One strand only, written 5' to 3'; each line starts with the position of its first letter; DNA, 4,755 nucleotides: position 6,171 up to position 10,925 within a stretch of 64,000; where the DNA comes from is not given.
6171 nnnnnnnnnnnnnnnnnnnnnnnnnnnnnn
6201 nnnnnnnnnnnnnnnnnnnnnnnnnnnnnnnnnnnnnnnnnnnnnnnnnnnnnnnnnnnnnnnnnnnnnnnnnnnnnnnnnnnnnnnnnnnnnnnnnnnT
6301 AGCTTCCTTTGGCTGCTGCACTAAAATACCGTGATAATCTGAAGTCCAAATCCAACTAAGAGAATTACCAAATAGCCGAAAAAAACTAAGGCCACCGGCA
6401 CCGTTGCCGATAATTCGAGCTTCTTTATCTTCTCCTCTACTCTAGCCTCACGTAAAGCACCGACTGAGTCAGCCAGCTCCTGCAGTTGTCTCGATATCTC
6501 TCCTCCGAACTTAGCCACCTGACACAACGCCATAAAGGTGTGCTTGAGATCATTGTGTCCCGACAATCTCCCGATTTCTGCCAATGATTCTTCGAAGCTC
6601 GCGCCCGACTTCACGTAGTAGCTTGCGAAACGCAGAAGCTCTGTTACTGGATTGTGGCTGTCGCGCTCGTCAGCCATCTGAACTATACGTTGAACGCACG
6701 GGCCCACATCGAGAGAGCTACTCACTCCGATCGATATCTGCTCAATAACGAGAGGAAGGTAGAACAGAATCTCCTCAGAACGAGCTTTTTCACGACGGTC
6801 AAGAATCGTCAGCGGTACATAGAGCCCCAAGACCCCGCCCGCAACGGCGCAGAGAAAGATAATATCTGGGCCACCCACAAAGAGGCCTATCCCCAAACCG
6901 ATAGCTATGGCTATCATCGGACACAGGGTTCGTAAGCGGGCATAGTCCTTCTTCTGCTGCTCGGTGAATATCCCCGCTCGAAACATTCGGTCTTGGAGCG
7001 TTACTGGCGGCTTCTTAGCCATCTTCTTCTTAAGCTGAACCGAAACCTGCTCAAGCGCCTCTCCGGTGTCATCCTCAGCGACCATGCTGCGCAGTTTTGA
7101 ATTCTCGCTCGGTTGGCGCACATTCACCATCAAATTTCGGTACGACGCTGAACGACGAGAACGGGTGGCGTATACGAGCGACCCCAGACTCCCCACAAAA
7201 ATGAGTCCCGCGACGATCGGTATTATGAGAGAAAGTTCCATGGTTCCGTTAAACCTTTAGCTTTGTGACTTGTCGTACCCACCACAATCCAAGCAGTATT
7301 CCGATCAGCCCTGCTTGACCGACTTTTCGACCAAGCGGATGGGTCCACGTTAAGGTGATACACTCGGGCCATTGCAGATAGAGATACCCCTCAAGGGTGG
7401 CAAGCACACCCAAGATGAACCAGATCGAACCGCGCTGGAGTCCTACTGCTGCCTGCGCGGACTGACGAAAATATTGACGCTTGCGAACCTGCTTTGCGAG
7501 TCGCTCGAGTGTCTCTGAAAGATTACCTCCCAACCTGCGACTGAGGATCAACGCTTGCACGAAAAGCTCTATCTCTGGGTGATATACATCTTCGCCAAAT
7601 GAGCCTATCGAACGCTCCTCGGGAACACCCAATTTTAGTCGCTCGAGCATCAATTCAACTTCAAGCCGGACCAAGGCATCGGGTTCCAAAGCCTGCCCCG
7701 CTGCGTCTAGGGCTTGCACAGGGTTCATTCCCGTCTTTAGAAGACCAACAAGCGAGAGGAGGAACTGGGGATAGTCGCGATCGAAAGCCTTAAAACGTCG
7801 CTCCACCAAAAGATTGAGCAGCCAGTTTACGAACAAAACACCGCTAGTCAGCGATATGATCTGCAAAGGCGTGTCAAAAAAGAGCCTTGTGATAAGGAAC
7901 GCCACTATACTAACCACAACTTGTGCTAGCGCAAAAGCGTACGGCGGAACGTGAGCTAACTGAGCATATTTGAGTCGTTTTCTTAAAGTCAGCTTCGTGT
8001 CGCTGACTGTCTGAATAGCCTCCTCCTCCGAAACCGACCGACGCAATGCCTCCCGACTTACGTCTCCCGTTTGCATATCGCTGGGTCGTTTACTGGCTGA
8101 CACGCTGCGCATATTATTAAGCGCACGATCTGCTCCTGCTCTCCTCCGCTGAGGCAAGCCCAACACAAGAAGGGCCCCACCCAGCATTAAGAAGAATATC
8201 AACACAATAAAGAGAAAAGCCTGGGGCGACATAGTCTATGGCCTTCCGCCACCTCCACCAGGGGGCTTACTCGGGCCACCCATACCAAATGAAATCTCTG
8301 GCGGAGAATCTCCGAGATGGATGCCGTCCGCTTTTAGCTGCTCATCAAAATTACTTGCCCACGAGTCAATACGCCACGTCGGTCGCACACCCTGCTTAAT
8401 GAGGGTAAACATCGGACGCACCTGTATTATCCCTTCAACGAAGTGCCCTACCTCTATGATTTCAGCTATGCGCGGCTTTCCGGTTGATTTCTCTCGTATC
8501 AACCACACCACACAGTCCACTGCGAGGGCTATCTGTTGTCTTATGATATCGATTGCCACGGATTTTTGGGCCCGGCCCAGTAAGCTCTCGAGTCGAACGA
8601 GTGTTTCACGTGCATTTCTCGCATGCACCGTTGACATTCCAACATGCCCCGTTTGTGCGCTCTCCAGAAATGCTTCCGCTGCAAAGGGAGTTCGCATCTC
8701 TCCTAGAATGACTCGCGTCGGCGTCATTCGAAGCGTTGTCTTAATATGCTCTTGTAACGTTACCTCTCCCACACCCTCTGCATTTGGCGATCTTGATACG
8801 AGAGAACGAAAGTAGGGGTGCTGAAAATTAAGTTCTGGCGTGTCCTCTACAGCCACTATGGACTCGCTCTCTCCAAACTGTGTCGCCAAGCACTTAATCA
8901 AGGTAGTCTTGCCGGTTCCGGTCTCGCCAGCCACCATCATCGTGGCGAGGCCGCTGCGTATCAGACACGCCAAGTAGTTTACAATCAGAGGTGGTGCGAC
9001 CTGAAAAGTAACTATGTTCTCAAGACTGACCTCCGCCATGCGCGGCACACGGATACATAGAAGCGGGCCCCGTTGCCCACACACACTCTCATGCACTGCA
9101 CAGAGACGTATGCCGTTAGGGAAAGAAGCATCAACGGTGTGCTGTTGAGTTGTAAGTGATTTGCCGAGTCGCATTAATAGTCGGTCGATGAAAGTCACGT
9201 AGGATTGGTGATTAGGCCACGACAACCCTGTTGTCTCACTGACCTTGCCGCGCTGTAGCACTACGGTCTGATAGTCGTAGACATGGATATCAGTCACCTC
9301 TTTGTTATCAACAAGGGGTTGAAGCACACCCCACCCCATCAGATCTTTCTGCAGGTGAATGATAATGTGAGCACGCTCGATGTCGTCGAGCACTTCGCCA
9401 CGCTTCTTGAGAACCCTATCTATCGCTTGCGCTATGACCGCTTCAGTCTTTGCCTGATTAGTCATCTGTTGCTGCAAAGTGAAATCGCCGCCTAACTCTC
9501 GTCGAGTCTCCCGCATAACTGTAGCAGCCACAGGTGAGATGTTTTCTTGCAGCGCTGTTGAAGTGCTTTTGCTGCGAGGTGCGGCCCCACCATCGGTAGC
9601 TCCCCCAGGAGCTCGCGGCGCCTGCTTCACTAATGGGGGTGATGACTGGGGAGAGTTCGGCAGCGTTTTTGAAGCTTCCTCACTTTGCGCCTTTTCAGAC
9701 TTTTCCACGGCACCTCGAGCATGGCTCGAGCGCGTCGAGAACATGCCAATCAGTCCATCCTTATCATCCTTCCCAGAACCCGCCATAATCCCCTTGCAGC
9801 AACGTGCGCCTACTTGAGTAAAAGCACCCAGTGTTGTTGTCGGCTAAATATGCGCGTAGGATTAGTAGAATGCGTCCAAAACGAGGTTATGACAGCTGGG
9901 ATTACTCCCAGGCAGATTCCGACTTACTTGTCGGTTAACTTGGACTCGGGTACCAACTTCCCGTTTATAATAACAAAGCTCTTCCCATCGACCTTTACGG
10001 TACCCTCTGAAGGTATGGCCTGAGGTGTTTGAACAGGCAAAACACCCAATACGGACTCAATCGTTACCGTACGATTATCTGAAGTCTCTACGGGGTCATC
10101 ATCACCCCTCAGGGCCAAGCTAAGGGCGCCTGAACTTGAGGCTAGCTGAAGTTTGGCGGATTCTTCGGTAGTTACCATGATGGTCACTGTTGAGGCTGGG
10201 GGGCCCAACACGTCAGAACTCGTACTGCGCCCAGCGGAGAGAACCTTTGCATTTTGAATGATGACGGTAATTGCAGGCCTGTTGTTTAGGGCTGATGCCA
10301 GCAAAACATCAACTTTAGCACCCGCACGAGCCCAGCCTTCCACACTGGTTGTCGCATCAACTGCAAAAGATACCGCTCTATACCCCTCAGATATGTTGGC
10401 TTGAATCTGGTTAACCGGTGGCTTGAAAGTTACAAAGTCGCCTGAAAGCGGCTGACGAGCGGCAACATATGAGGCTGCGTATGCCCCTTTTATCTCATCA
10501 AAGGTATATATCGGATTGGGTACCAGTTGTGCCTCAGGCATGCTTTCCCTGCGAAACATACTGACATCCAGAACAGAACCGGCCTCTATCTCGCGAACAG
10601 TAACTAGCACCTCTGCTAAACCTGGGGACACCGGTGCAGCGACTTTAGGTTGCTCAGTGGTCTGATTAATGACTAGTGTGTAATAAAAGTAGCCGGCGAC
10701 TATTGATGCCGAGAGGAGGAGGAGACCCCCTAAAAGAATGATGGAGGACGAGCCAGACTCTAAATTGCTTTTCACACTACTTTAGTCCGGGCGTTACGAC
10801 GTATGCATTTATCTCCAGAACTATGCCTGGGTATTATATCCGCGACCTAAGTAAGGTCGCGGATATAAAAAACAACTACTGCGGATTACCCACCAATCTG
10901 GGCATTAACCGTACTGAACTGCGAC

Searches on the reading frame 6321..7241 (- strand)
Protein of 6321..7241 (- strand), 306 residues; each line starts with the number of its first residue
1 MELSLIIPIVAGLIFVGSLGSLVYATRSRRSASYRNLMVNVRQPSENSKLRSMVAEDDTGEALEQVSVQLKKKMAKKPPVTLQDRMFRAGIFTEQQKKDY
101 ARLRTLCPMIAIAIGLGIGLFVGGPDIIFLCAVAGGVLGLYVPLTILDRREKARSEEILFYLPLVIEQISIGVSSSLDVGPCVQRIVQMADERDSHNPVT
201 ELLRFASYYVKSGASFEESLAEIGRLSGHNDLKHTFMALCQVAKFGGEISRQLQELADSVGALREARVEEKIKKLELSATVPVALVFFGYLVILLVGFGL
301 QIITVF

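Call 4: search_protein_families(library=pfam, proteins=[window:6321-7241:-], max_evalue=0.01)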
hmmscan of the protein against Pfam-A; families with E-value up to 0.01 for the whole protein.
window:6321-7241:- (306 aa): 1 family
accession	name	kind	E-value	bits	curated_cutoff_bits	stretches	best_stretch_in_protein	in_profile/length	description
PF00482.28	T2SSF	-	2.6e-11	44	25.2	1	183-296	15-124/125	Type II secretion system (T2SS), protein F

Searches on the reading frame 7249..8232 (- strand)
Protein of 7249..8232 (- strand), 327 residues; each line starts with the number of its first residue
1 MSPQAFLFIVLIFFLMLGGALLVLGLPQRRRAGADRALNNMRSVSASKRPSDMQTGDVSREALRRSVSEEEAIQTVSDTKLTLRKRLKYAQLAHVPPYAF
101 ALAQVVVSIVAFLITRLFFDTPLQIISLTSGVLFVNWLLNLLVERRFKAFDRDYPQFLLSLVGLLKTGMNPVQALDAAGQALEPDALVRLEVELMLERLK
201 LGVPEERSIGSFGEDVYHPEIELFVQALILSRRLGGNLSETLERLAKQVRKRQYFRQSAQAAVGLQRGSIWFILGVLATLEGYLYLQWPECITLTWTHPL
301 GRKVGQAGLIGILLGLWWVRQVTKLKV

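Call 4: search_protein_families(library=pfam, proteins=[window:7249-8232:-], max_evalue=0.01)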
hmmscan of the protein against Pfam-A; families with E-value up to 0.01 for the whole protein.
window:7249-8232:- (327 aa): 1 family
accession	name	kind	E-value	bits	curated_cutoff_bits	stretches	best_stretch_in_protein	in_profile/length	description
PF00482.28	T2SSF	-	4.6e-14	52.9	25.2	1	157-278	1-117/125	Type II secretion system (T2SS), protein F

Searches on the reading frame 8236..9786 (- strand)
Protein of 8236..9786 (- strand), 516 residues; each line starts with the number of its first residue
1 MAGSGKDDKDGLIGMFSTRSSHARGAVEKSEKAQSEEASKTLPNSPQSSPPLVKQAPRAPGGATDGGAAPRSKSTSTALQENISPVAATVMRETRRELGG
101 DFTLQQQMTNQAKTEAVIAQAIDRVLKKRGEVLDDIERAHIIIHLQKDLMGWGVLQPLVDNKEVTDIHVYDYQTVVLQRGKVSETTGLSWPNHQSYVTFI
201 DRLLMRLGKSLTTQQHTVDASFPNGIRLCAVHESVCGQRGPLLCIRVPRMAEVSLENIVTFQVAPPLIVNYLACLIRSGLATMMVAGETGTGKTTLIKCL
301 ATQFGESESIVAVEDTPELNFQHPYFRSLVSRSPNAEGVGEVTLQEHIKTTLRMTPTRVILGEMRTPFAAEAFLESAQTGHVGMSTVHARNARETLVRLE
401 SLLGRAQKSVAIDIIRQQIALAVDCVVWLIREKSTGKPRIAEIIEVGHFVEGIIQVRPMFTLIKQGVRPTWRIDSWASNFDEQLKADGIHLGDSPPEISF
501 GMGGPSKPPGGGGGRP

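Call 4: search_protein_families(library=pfam, proteins=[window:8236-9786:-], max_evalue=0.01)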
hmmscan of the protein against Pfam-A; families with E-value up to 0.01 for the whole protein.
window:8236-9786:- (516 aa): 6 families
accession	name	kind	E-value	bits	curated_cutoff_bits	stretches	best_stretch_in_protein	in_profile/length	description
PF00437.27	T2SSE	-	2.4e-31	109.2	24.9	1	239-431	103-279/370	Type II/IV secretion system protein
PF13191.12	AAA_16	-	1.8e-05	25.7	32.6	1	281-337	25-71/167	AAA ATPase domain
PF13401.12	AAA_22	-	0.00029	21.6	27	1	283-331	8-56/130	AAA domain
PF06414.18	Zeta_toxin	-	0.00077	19.4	22.3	1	283-334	19-69/199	Zeta toxin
PF00005.33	ABC_tran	-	0.0017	19.4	25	1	282-330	13-61/137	ABC transporter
PF25199.1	nSTAND_NTPase5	-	0.0049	17.1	34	0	248-314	9-76/145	Novel STAND NTPase 5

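Call 10: find_related_loci(query=window:8236-9786:-, collection=genome_contigs, flank=10000)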
Query window:8236-9786:- (516 aa) in genome_contigs; peptide patterns used: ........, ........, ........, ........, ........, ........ (x = any residue, [..] = any of these).
186 stretches matched a pattern; 87 encode a relative of the query (tblastn E <= 1e-3); the best 80 are kept; 80 distinct loci.
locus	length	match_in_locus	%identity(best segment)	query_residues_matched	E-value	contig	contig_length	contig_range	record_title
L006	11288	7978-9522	92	1-516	0e+0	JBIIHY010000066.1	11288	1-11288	MAG: Bdellovibrionota bacterium isolate ME2001-08-13pf_3300042453_group1_bin275 Rohwer_bin1166_scaffold_5881_c1, whole g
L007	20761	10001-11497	85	1-501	0e+0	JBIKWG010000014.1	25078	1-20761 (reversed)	MAG: Bdellovibrionota bacterium isolate ME2015-09-01_3300035663_group6_bin97 Rohwer_bin1187_scaffold_1067_c1, whole geno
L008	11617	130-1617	80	1-501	0e+0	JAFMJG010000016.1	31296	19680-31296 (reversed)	Bacterium isolate DEBay_Sum019D_L_G_148 NODE_952_length_31296_cov_5.239493, whole genome shotgun sequence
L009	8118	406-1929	78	1-515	0e+0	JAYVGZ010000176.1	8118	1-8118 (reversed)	MAG: Pseudomonadota bacterium isolate GL47_Up_metabinner_11 GL47_Up_metabinner_11_175, whole genome shotgun sequence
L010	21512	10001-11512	79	1-514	0e+0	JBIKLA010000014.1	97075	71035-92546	MAG: Bdellovibrionota bacterium isolate ME2014-08-19_3300042467_group5_bin109 Rohwer_bin1186_scaffold_65_c1, whole genom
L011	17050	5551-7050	77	1-508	0e+0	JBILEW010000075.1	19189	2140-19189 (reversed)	MAG: Bdellovibrionota bacterium isolate ME2016-07-29_3300044622_group7_bin183 Rohwer_bin1189_scaffold_40_c1, whole genom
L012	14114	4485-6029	76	1-515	0e+0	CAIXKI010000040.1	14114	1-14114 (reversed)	MAG: uncultured delta proteobacterium isolate Loclat_bin-13748 genome assembly, contig: bin-13748:040/257, whole genome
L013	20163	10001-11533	78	1-511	0e+0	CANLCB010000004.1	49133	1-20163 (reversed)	MAG: Deltaproteobacteria bacterium isolate ZE-Oct18-108 genome assembly, contig: ZE-Oct18-C287, whole genome shotgun seq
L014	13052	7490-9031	75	1-515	0e+0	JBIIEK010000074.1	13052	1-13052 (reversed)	MAG: Bdellovibrionota bacterium isolate ME2000-09-26pf_3300044610_group1_bin166 Rohwer_bin1165_scaffold_2483_c1, whole g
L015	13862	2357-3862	77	1-507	0e+0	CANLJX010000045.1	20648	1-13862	MAG: Deltaproteobacteria bacterium isolate ZE-3nov15-121 genome assembly, contig: ZE-3nov15-C2236, whole genome shotgun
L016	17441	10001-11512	77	1-507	0e+0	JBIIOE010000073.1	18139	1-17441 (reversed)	MAG: Bdellovibrionota bacterium isolate ME2002-09-27pf_3300034103_group1_bin185 Rohwer_bin1191_scaffold_1687_c1, whole g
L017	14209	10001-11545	77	1-509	0e+0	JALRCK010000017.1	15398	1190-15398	MAG: Deltaproteobacteria bacterium isolate HTM.30 NODE_17_length_15398_cov_3.361660, whole genome shotgun sequence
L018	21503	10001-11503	75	1-512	0e+0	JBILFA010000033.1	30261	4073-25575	MAG: Bdellovibrionota bacterium isolate ME2016-07-29_3300044622_group7_bin22 Rohwer_bin1192_scaffold_697_c1, whole genom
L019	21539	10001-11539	76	1-515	0e+0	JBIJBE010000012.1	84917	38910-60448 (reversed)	MAG: Bdellovibrionota bacterium isolate ME2006-08-03D11_3300047094_group2_bin168 Rohwer_bin1170_scaffold_68_c1, whole ge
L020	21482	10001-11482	77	1-501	0e+0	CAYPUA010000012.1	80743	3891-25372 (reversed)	MAG TPA_asm: uncultured Bdellovibrionales bacterium isolate SRP193358_co1_85 genome assembly, contig: NODE_416_length_80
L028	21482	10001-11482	75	1-500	0e+0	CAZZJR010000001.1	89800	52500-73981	MAG TPA_asm: uncultured Bdellovibrionales bacterium isolate SRP124364_co1_356 genome assembly, contig: NODE_87_length_89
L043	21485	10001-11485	72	4-504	0e+0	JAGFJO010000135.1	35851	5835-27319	MAG: Deltaproteobacteria bacterium isolate mag.25 k127_3801619, whole genome shotgun sequence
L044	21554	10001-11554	69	1-500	0e+0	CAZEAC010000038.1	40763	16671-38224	MAG TPA_asm: uncultured Bdellovibrionales bacterium isolate SRP342105_co1_466 genome assembly, contig: NODE_1194_length_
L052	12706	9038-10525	69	6-500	0e+0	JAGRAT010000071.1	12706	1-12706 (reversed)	MAG: Bdellovibrionales bacterium isolate HKST-UBA25 NODE_71_length_12706_cov_3.531871, whole genome shotgun sequence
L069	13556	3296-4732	63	4-500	0e+0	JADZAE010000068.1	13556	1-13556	MAG: Deltaproteobacteria bacterium isolate SJ607 c_000001493638, whole genome shotgun sequence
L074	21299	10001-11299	65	64-500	0e+0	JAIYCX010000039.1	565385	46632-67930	MAG: Proteobacteria bacterium isolate H1_MAG_00014 pond_H1_MAG_00014_000000000033, whole genome shotgun sequence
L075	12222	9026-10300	67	70-492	0e+0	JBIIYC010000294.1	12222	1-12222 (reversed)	MAG: Bdellovibrionota bacterium isolate ME2005-08-16_3300042507_group2_bin71 Rohwer_bin1169_scaffold_4125_c1, whole geno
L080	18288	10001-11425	58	1-492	0e+0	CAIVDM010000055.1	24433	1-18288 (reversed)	MAG: uncultured delta proteobacterium isolate ErkenSummer_bin-0574 genome assembly, contig: bin-0574:055/255, whole geno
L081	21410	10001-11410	59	9-502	0e+0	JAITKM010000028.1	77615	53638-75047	MAG: Deltaproteobacteria bacterium isolate Pcl387_bin54 k119_2471872, whole genome shotgun sequence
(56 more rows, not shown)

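Call 25: search_protein_families(library=ncbifam, proteins=[window:8236-9786:-], max_evalue=0.001)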
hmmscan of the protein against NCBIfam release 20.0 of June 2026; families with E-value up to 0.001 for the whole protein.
window:8236-9786:- (516 aa): 17 families
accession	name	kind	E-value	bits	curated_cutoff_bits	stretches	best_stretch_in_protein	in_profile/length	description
TIGR03819.1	heli_sec_ATPase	hypoth_equivalog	4.6e-62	210.2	373.15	1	111-443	14-338/340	TadA family conjugal transfer-associated ATPase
NF058587.1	archaellum_moto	equivalog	1.2e-42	146.3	550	1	105-399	101-393/527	archaellum flagellar ATPase motor FlaI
TIGR02788.1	VirB11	equivalog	1.9e-33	115.8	249.95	1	281-434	145-299/308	P-type DNA transfer ATPase VirB11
TIGR02782.1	TrbB_P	equivalog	7.7e-27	94.4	304.55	1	198-452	56-299/303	P-type conjugative transfer ATPase TrbB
NF010469.0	PRK13894.1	subfamily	3e-25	89.2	508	1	206-456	77-317/320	conjugal transfer ATPase TrbB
NF010475.0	PRK13900.1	equivalog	3.6e-24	85.4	389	1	282-444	162-323/333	type IV secretion system ATPase VirB11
NF010425.0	PRK13851.1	equivalog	3.1e-21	75.6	461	1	275-427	158-310/344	type IV secretion system protein VirB11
NF053672.1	bindosome_BasE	exception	1.5e-19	70.2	1000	1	199-406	190-395/512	bindosome assembly system ATPase subunit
TIGR01420.1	pilT_fam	subfamily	7.2e-19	68.2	319.1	1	162-454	12-293/343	PilT/PilU family type 4a pilus ATPase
NF041000.1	ATPase_ComGA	equivalog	7.9e-19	67.7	300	1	204-405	57-248/267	competence type IV pilus ATPase ComGA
NF010407.0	PRK13833.1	subfamily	1.3e-18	67.5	499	1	240-455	105-309/323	conjugal transfer protein TrbB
NF007755.0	PRK10436.1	equivalog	8.1e-14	51.1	617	1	281-402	220-335/465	type II secretion system protein GspE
TIGR02538.1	type_IV_pilB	equivalog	3.2e-13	49.1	675.65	1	271-401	308-431/564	type IV-A pilus assembly ATPase PilB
TIGR02525.1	plasmid_TraJ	equivalog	1.7e-11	43.7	368.3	1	273-413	144-284/372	plasmid transfer ATPase TraJ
TIGR02533.1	type_II_gspE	equivalog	7.1e-11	41.4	630.25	1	270-400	233-357/486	type II secretion system ATPase GspE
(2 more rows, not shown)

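Call 61: search_protein_families(library=pfam, proteins=[L074:17597-18958:+, L044:2-2245:+, L052:1887-2345:+, L043:18151-20181:-, L081:13751-15820:+, L069:6822-8777:+, L028:17884-18429:+], max_evalue=0.001)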
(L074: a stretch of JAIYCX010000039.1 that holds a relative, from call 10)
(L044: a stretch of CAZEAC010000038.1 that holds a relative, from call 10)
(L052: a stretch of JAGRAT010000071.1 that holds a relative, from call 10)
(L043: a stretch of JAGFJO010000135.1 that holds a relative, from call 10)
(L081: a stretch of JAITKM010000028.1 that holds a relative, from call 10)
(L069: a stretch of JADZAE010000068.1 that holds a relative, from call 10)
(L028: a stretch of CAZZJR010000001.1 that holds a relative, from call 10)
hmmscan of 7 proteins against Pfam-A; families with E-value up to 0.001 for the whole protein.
L074:17597-18958:+ (453 aa): 2 families
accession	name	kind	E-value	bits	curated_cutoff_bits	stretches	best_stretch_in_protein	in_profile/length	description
PF00498.31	FHA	-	2.1e-21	76.6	20.7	2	262-316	1-54/67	FHA domain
PF16697.10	Yop-YscD_cpl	-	5.4e-12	46.2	33.2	2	244-309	2-66/94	Inner membrane component of T3SS, cytoplasmic domain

L044:2-2245:+ (747 aa): 1 family
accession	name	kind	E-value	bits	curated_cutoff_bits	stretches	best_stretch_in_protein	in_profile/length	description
PF00072.30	Response_reg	-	2.6e-09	37.7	30.2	1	635-741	2-110/111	Response regulator receiver domain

L052:1887-2345:+ (152 aa): 0 families

L043:18151-20181:- (676 aa): 3 families
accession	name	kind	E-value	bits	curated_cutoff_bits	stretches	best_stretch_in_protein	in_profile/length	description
PF00326.27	Peptidase_S9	-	2.7e-36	125.5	22.6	1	470-672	5-207/213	Prolyl oligopeptidase family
PF12146.15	Hydrolase_4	-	3.5e-05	23.7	27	1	474-563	27-115/239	Serine aminopeptidase, S33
PF02897.21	Peptidase_S9_N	-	8.1e-05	22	24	1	78-406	56-407/414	Prolyl oligopeptidase, N-terminal beta-propeller domain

L081:13751-15820:+ (690 aa): 1 family
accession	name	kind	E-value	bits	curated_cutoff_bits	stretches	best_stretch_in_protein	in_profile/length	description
PF00771.25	FHIPEP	-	4.5e-79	267.1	29.1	1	17-680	2-652/657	FHIPEP family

L069:6822-8777:+ (652 aa): 1 family
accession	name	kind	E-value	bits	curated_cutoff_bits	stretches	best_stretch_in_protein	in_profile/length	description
PF00771.25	FHIPEP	-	5.7e-96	322.9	29.1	1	1-652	8-630/657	FHIPEP family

L028:17884-18429:+ (181 aa): 4 families
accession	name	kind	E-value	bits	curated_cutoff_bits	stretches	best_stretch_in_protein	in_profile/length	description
PF00578.27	AhpC-TSA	-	3.4e-10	40.4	26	1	40-163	1-123/124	AhpC/TSA family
PF08534.16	Redoxin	-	7.3e-07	29.5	26.6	1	40-169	2-136/148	Redoxin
PF13905.12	Thioredoxin_8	-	4e-06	27.5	27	1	68-160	5-93/94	Thioredoxin-like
PF00085.26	Thioredoxin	-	9.8e-05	22.7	23.5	1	68-112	22-64/103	Thioredoxin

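Call 76: search_protein_families(library=pfam, proteins=[L080:8625-9023:+, L080:9027-9980:+, L075:7480-7878:+, L075:7890-8840:+], max_evalue=0.01)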
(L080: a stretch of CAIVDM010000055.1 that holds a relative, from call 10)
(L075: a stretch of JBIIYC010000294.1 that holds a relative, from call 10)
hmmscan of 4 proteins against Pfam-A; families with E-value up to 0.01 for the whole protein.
L080:8625-9023:+ (132 aa): 1 family
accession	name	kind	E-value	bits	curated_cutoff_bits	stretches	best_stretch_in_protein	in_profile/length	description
PF07811.17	TadE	-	1.7e-11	44.5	22.9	1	11-53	1-43/43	TadE-like protein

L080:9027-9980:+ (317 aa): 1 family
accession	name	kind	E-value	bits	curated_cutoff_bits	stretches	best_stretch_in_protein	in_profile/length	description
PF13400.11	Tad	-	4.1e-08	33.8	22.3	1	18-61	3-44/47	Putative Flp pilus-assembly TadE/G-like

L075:7480-7878:+ (132 aa): 1 family
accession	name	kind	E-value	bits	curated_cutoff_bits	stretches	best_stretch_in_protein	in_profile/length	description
PF07811.17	TadE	-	1.5e-09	38.3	22.9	1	11-53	1-43/43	TadE-like protein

L075:7890-8840:+ (316 aa): 2 families
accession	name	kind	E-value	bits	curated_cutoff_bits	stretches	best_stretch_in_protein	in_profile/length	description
PF13400.11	Tad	-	3.4e-06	27.7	22.3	1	19-62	4-46/47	Putative Flp pilus-assembly TadE/G-like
PF09977.15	Tad_C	-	0.00053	21.4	22.1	1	59-148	1-91/93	Putative Tad-like Flp pilus-assembly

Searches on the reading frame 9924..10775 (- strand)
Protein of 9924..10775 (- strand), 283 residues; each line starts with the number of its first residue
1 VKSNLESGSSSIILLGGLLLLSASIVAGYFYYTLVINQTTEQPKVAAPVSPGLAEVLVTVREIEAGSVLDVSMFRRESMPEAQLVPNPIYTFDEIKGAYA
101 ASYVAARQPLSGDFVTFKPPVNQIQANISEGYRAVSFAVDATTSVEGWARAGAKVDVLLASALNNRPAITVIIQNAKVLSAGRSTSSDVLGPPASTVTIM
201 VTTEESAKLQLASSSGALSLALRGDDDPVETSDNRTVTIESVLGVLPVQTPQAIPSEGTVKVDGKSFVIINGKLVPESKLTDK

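Call 4: search_protein_families(library=pfam, proteins=[window:9924-10775:-], max_evalue=0.01)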
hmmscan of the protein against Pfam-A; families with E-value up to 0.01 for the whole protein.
window:9924-10775:- (283 aa): 3 families
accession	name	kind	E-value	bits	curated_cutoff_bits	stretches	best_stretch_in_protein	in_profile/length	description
PF16976.10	RcpC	-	1.3e-17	64.2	28.8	1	123-223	2-114/114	Flp pilus assembly protein RcpC/CpaB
PF08666.17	SAF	-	6.9e-05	23.8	21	1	55-113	2-60/63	SAF domain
PF13144.11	ChapFlgA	-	0.00034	21.1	23.8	1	55-159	2-103/122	Chaperone for flagella basal body P-ring formation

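Call 25: search_protein_families(library=ncbifam, proteins=[window:9924-10775:-], max_evalue=0.001)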
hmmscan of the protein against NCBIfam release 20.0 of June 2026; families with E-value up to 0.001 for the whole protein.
window:9924-10775:- (283 aa): 2 families
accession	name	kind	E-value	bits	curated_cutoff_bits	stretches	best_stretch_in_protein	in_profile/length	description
TIGR03177.1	pilus_cpaB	equivalog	3.5e-36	124.8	71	1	19-234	2-225/262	Flp pilus assembly protein CpaB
TIGR03170.1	flgA_cterm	equivalog_domain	3.1e-05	23.9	54.65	1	54-122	13-81/137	flagellar basal body P-ring formation chaperone FlgA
